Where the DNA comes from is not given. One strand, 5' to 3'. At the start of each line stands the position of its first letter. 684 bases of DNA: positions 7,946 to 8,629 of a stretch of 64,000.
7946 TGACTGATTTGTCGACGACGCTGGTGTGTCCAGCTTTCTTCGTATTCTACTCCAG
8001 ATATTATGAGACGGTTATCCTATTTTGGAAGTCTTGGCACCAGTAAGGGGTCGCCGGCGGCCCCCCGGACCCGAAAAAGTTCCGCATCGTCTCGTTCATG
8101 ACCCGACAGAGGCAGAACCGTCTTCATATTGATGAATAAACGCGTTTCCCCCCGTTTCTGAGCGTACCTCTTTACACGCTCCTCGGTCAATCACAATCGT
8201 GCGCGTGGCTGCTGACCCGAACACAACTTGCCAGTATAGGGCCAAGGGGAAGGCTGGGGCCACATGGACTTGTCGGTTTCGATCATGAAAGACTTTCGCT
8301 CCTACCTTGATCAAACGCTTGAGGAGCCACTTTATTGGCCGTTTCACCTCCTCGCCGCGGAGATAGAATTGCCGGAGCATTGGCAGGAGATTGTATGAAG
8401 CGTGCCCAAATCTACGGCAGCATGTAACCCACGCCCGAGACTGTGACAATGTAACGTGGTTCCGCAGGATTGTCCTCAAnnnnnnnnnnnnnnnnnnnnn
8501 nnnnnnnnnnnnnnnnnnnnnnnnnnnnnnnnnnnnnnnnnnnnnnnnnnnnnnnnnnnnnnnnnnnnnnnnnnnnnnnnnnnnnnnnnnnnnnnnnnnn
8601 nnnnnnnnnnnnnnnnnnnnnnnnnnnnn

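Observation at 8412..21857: Self-contained nitrate-to-ammonium (DNRA-type) island lacking NrfA/NirS/NirK in this window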

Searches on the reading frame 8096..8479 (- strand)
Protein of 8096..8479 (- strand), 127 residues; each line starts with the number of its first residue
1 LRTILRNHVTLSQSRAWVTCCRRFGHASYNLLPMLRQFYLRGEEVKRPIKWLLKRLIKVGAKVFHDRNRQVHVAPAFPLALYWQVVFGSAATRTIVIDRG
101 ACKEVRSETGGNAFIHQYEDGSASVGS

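Call 20: search_protein_families(library=pfam, proteins=[window:8096-8479:-], max_evalue=0.001)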
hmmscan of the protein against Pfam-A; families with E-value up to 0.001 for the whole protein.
window:8096-8479:- (127 aa): 0 families

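Call 72: search_protein_families(library=ncbifam, proteins=[window:8096-8479:-], max_evalue=0.01)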
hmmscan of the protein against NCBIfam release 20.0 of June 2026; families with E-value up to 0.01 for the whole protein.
window:8096-8479:- (127 aa): 0 families
